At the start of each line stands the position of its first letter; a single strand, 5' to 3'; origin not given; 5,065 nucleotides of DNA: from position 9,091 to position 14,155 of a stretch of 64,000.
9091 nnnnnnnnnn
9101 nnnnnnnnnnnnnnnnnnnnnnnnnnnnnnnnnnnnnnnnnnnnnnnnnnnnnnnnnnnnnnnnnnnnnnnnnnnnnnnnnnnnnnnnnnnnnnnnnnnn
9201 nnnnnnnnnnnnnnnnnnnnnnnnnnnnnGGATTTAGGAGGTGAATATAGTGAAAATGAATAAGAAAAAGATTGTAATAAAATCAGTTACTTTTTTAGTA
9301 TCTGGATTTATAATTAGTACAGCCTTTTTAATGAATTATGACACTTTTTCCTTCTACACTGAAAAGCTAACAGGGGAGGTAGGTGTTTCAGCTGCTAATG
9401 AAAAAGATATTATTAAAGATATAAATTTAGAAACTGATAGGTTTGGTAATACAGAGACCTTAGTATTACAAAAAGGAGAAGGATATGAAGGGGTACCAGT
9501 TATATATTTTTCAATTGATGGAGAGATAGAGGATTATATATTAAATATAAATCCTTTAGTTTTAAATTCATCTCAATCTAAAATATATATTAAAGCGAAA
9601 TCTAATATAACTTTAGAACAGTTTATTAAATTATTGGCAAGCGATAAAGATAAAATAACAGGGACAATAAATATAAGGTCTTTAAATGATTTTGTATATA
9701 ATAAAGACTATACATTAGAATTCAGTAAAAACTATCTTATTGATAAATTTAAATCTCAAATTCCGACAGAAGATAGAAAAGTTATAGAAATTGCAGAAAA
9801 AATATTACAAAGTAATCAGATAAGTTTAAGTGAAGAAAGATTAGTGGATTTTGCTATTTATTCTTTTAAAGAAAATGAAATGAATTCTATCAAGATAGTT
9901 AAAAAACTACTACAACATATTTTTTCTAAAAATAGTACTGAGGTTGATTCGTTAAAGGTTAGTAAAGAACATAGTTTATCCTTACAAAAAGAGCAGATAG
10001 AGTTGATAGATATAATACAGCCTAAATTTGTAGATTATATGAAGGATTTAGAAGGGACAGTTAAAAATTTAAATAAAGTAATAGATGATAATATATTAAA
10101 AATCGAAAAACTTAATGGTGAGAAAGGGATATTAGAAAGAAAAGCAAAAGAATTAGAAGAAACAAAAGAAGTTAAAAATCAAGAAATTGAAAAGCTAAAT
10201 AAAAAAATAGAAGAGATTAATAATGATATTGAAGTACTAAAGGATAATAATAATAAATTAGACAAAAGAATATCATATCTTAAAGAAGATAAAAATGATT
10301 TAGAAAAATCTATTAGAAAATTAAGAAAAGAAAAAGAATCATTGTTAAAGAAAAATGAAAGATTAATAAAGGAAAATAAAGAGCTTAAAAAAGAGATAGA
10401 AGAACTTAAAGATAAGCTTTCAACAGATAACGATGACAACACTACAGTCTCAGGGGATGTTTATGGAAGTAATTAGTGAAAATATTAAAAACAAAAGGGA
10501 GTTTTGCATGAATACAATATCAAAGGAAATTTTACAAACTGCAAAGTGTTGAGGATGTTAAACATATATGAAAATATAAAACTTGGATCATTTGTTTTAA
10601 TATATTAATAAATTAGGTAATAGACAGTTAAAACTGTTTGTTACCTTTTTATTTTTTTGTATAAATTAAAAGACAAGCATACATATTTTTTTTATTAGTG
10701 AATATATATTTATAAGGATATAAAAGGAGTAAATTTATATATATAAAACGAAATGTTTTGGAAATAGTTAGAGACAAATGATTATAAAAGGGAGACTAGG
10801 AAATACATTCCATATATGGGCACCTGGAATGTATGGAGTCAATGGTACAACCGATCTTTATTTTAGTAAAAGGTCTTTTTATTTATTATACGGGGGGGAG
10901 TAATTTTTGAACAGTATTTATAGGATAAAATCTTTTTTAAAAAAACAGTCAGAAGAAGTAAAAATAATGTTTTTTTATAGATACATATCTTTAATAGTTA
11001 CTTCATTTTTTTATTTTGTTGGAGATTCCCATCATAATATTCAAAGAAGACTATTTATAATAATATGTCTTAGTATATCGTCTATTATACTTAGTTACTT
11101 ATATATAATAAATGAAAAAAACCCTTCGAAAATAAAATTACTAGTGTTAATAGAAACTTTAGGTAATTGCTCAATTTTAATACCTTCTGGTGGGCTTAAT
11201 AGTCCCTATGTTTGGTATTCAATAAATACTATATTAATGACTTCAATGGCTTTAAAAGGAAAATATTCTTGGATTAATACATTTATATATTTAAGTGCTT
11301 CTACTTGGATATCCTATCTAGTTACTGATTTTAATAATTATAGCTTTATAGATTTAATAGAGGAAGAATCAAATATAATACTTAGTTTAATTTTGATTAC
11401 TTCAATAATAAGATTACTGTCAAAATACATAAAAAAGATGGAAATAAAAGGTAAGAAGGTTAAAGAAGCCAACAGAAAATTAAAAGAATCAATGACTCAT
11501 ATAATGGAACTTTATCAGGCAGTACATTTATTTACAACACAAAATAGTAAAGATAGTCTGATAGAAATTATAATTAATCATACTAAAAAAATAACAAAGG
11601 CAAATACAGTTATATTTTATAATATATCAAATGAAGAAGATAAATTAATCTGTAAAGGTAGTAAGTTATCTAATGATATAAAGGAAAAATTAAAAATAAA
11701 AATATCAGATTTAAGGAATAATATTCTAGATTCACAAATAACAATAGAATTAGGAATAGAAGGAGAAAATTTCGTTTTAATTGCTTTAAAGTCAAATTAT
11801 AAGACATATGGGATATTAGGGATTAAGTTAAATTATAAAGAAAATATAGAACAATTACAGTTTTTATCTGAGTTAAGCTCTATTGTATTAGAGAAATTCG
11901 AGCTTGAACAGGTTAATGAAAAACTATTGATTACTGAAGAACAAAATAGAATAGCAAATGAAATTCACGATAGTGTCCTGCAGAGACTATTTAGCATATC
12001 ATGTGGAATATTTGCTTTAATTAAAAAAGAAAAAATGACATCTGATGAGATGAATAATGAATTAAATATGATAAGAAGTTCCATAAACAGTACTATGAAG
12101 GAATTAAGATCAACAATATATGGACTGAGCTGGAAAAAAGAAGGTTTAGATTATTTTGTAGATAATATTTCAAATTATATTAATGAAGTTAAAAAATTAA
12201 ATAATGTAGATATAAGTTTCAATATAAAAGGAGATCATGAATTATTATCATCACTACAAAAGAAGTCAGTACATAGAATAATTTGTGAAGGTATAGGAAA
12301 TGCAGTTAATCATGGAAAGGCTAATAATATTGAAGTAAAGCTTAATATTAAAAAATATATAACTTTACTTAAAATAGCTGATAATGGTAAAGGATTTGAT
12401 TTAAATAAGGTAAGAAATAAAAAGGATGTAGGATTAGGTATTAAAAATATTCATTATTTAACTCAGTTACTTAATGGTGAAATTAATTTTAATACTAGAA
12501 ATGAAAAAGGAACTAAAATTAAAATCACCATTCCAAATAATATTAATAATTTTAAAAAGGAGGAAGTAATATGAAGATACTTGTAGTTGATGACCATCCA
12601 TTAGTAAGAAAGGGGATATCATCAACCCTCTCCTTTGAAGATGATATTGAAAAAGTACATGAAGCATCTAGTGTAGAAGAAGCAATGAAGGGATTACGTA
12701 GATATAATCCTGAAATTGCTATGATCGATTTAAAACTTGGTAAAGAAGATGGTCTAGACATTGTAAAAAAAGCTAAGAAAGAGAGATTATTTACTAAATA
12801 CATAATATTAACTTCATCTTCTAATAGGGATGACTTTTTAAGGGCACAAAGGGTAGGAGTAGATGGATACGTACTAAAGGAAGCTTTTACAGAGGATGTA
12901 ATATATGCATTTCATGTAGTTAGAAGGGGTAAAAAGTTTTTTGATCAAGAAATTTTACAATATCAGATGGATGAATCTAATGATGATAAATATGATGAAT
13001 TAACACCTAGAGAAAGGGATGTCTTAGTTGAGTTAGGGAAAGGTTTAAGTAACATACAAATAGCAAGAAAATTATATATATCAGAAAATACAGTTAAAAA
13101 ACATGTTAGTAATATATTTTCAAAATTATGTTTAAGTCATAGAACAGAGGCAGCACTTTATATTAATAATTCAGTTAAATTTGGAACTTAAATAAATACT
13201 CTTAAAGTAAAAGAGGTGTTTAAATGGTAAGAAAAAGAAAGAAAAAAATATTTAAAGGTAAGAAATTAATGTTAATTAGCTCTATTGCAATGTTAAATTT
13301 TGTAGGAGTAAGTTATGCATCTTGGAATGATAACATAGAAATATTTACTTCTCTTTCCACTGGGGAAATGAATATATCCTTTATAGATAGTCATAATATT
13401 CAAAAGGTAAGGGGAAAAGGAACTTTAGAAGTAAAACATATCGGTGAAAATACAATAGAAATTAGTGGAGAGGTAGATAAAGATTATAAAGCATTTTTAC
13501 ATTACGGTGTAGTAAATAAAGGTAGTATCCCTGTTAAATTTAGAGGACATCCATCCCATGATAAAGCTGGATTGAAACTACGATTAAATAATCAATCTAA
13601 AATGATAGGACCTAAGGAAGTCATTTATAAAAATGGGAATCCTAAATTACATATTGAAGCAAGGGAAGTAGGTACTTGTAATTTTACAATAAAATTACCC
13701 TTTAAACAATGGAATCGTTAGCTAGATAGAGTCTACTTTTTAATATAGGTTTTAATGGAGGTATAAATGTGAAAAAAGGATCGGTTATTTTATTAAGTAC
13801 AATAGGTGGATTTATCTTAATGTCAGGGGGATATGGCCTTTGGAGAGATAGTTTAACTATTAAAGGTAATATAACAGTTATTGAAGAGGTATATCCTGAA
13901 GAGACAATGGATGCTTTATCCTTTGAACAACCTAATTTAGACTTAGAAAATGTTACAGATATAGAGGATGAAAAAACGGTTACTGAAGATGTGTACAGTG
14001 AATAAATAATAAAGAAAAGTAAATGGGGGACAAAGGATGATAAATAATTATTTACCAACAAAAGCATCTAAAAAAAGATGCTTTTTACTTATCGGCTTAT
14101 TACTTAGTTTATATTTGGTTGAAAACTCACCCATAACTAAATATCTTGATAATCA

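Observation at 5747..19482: Two-part SipW/TasA-superfamily fibre island, each part headed by the same c-di-GMP-II-like leader, wedged between veg and sipL-ispE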

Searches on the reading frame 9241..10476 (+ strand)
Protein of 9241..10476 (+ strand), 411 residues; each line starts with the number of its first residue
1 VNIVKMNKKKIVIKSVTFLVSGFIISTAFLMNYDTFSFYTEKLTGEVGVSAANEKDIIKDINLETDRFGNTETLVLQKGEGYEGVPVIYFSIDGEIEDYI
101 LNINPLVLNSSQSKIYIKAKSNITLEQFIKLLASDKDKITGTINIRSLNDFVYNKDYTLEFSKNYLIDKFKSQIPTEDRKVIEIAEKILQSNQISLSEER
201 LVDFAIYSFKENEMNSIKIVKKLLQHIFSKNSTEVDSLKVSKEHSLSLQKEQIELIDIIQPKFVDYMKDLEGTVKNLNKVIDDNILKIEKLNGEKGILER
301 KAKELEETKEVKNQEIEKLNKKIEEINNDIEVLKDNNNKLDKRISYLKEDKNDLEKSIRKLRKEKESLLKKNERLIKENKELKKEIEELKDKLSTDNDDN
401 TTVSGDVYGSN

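Call 3: search_protein_families(library=pfam, proteins=[window:9241-10476:+], max_evalue=0.1)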
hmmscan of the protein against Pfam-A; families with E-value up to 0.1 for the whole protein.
window:9241-10476:+ (411 aa): 18 families
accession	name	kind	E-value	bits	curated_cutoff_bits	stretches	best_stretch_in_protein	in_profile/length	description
PF13874.11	Nup54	-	0.00056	20.4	30.5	1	303-396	32-126/140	Nucleoporin complex subunit 54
PF13600.11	DUF4140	-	0.0017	19.2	27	1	273-347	26-98/98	N-terminal domain of unknown function (DUF4140)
PF23203.1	KIF21A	-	0.0031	17.7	28.5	1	273-356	28-111/161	KIF21A-like domain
PF24319.2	DUF7491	-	0.0041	17.8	30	1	341-393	34-86/90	Coiled-coil region of unknown function (DUF7491)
PF11932.13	DUF3450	-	0.0055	16.5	32.6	1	335-394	30-89/241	Protein of unknown function (DUF3450)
PF04977.20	DivIC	-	0.011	15.9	28.9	0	315-360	18-63/80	Septum formation initiator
PF06818.20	Fez1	-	0.012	16.5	34.4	1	297-399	49-151/199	Fez1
PF02183.23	HALZ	-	0.012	16.2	28.1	1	354-393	3-42/43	Homeobox associated leucine zipper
PF07200.18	Mod_r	-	0.013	15.9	30.1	1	330-396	8-66/146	Modifier of rudimentary (Mod(r)) protein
PF17675.6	APG6_N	-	0.025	15.5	45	1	316-394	11-91/132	Apg6 coiled-coil region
PF24922.1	ACBP4_C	-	0.025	15.3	31.2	1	342-396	3-57/105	Acyl-CoA-binding domain-containing protein 4-6, C-terminal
PF25443.1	ANG-1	-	0.026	15.1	28.5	0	315-389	8-79/105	ANG-1-like domain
PF21007.2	FBF1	-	0.026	13.5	45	1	176-328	221-373/524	Fas-binding factor 1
PF15035.11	Rootletin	-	0.029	14.8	36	1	249-395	11-147/188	Ciliary rootlet component, centrosome cohesion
PF25450.1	Rab11-FIP3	-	0.034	14.9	31.9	0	309-364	49-104/125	Rab11-FIP3-like domain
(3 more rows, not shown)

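Call 4: search_protein_families(library=ncbifam, proteins=[window:9241-10476:+], max_evalue=0.1)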
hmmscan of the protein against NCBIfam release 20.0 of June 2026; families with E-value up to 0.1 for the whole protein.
window:9241-10476:+ (411 aa): 14 families
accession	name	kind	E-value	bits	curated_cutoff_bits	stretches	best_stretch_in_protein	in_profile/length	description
TIGR02168.1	SMC_prok_B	equivalog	1e-06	26.8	567.35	1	232-397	199-364/1181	chromosome segregation protein SMC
TIGR02169.1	SMC_prok_A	equivalog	6.6e-06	24.1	729.4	1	171-397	709-938/1165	chromosome segregation protein SMC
NF045487.1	ASRP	equivalog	4.1e-05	22.4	300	1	269-396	314-441/593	archaea-specific SMC-related protein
NF002572.0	PRK02224.1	equivalog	4.6e-05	21.9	1087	1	222-395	286-444/888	DNA double-strand break repair ATPase Rad50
TIGR04523.1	Mplasa_alph_rch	subfamily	0.0001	20.4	270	1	205-402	413-614/745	helix-rich protein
TIGR04211.1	SH3_and_anchor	equivalog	0.00031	20.4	65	1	306-399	65-161/198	TIGR04211 family SH3 domain-containing protein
NF038218.1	IcmG_DotF_IVB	equivalog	0.0007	19.3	200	1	219-367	63-191/266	type IVB secretion system protein IcmG/DotF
NF041035.1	Rad50_Halo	equivalog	0.0008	17.9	1000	1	239-395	182-332/883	DNA double-strand break repair ATPase Rad50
NF003034.1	PRK03918.1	equivalog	0.0016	16.5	700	1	220-394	177-355/878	DNA double-strand break repair ATPase Rad50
TIGR02894.1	DNA_bind_RsfA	subfamily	0.0019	18.3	126.45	1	340-402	82-143/161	RsfA family transcriptional regulator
NF043058.1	T4SS_LegC2C7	subfamily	0.0081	15.2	350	1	315-396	116-197/348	LegC2/C7 family Dot/Icm T4SS effector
NF045780.1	TrlF_fam_ATP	equivalog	0.0084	14.9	350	1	104-395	391-705/944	TrlF family AAA-like ATPase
TIGR03752.1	conj_TIGR03752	hypoth_equivalog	0.02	14.2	241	0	300-405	45-151/471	TIGR03752 family integrating conjugative element protein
NF040788.1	S-lay_SlaB_Mtsph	equivalog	0.063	12.2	700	0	312-389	305-383/416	S-layer protein SlaB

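Call 89: search_protein_representatives(protein=window:9241-10476:+)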
Query: 411 residues. Proteins with E-value up to 0.001 (for the whole library): 124; up to 1e-10: 93; up to 1e-30: 7. The best 124 are listed.
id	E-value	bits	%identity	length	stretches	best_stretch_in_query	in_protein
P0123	4.5e-66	239.8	46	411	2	6-402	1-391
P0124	6.2e-40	153.8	33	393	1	2-409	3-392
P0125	1.7e-36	142.5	33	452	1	5-393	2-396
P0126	1.4e-33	132.9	33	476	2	16-393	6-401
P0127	8.9e-32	127.0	29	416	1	9-410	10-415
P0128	1.2e-31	126.5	28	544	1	11-394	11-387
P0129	7.2e-31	124.0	33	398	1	5-409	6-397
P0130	1.5e-30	122.9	35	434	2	9-182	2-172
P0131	2.4e-29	119.0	30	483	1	9-409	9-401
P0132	8.6e-29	117.2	32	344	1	9-319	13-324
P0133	1.4e-28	116.5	29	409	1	17-410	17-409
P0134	1.8e-28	116.1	31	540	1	9-364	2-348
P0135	9.1e-28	113.8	30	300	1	10-295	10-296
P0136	1.7e-26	109.6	30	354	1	9-357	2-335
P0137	2.6e-26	109.0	30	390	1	4-409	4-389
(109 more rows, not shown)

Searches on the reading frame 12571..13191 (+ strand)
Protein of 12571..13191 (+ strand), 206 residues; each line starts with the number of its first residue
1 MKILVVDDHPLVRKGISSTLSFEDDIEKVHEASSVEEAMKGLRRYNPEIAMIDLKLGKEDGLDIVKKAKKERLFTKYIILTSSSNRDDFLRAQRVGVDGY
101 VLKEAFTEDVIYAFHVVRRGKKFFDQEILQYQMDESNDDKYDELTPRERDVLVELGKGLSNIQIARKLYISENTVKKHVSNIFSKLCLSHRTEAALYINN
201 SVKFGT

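Call 5: search_protein_families(library=pfam, proteins=[window:12571-13191:+], max_evalue=0.01)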
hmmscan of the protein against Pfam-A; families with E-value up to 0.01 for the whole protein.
window:12571-13191:+ (206 aa): 5 families
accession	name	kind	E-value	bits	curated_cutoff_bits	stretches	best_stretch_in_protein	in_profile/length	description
PF00072.30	Response_reg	-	1e-19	71.2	30.2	1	3-109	1-105/111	Response regulator receiver domain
PF00196.25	GerE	-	1.1e-18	67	23.5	1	143-197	2-56/57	Bacterial regulatory proteins, luxR family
PF08281.18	Sigma70_r4_2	-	9.3e-06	25.6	25.7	1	142-184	9-52/54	Sigma-70, region 4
PF04545.22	Sigma70_r4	-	0.00027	20.8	24.1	1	142-186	3-48/50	Sigma-70, region 4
PF13412.12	HTH_24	-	0.0034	17.4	21.9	1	158-180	17-39/48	Winged helix-turn-helix DNA-binding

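Call 95: search_protein_families(library=ncbifam, proteins=[window:12571-13191:+], max_evalue=0.001)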
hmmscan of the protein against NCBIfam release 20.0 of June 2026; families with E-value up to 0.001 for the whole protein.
window:12571-13191:+ (206 aa): 83 families (the best 25 are shown)
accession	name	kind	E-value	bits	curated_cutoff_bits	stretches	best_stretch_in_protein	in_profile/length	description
NF007935.0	PRK10651.1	equivalog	9.1e-45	152.5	250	1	2-201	8-213/216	two-component system response regulator NarL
NF047785.1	respo_reg_MadR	equivalog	6e-43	146.6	300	1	1-195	1-200/209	MadR family response regulator transcription factor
NF052445.1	RespRegMctR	equivalog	7.9e-38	129.9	300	1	2-195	3-196/205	two-component system response regulator MctR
NF007708.0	PRK10403.1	equivalog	1.6e-37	129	343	1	2-196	8-206/215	nitrate/nitrite response regulator protein NarP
NF011896.0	PRK15369.1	equivalog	4.2e-29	101.7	242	1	1-193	4-199/211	two component system response regulator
NF007403.0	PRK09935.1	equivalog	4.4e-27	95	271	1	3-193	6-199/210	fimbria biosynthesis transcriptional regulator FimZ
NF007018.1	PRK09483.1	equivalog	7.2e-25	87.9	280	1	2-193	3-198/217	UvrY/SirA/GacA family response regulator transcription factor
NF007419.0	PRK09958.1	equivalog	7.1e-21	74.7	251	1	1-187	1-187/204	acid-sensing system DNA-binding response regulator EvgA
NF007505.1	PRK10100.1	equivalog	7.2e-21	74.8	250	1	104-202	100-203/204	biofilm master transcriptional regulator CsgD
NF007685.0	PRK10360.1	equivalog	3.1e-20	72.8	258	1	2-195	3-189/196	response regulator transcription factor UhpA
NF041830.1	RR_TF_ErdR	exception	3.2e-17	63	390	1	2-199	3-206/213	response regulator transcription factor ErdR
NF006900.1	PRK09390.1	equivalog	1.6e-15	57.2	255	1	2-187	6-186/203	response regulator FixJ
NF008098.0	PRK10840.1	equivalog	2.4e-14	53.3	235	1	1-188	4-195/216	response regulator transcription factor RcsB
NF008078.0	PRK10816.1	equivalog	2.2e-13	50.3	336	1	1-123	1-122/223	two-component system response regulator PhoP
NF033791.1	ActR_PrrA_rreg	equivalog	4.5e-13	49.5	250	1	3-117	4-116/173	ActR/PrrA/RegA family redox response regulator transcription factor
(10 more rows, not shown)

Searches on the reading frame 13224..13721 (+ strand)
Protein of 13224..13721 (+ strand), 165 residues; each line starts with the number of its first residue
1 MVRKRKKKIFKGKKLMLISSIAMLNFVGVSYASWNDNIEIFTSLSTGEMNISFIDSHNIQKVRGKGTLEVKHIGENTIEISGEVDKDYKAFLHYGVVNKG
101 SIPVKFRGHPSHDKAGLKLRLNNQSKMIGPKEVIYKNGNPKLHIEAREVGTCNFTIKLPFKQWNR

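Call 3: search_protein_families(library=pfam, proteins=[window:13224-13721:+], max_evalue=0.1)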
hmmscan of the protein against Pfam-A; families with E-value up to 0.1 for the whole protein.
window:13224-13721:+ (165 aa): 0 families

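Call 4: search_protein_families(library=ncbifam, proteins=[window:13224-13721:+], max_evalue=0.1)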
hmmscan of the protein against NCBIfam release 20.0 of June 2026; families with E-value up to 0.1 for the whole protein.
window:13224-13721:+ (165 aa): 0 families

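Call 76: search_solved_structures(query=A10, max_evalue=1, show_alignments=1)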
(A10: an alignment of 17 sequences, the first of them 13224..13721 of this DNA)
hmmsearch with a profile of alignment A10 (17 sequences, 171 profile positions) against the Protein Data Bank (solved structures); distinct sequences matched with E-value up to 1: 5.
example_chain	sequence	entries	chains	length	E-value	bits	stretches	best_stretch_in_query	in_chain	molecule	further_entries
9sj2_C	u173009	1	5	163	2e-06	31.2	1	36-108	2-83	AbpX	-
9rhp_A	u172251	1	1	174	0.014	18.7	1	74-108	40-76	Archaeal bundling protein X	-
2wnx_A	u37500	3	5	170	0.21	14.9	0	82-113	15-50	GLYCOSIDE HYDROLASE, FAMILY 9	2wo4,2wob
8fk7_A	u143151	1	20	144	0.31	14.3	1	78-121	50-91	Flagellin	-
4rzk_A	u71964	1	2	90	0.52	13.6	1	74-126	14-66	Small heat shock protein hsp20 family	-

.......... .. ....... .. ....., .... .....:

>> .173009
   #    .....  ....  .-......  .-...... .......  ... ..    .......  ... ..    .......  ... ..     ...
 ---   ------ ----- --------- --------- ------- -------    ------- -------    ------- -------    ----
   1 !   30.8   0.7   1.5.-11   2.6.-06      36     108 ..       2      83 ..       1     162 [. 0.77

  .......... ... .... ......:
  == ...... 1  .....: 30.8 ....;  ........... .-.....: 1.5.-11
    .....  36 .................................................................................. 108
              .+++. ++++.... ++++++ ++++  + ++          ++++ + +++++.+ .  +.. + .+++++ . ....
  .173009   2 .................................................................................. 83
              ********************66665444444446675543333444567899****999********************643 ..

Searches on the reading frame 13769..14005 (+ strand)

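Call 3: search_protein_families(library=pfam, proteins=[window:13769-14005:+], max_evalue=0.1)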
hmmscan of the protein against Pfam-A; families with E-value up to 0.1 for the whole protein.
window:13769-14005:+ (78 aa): 2 families
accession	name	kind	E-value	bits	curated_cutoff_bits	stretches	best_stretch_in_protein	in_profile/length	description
PF01531.22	Glyco_transf_11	-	0.01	15.5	23.9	1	6-47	242-283/298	Glycosyl transferase family 11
PF25555.1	RAB3A-like_C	-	0.011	16.5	27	1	23-76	11-64/150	Rabin 8-like C-terminal domain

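Call 4: search_protein_families(library=ncbifam, proteins=[window:13769-14005:+], max_evalue=0.1)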
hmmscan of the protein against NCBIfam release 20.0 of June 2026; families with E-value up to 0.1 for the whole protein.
window:13769-14005:+ (78 aa): 1 family
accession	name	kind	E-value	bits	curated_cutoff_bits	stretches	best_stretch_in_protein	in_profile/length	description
NF000333.1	trim_DfrF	exception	0.037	13.9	320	1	8-62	83-134/164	trimethoprim-resistant dihydrofolate reductase DfrF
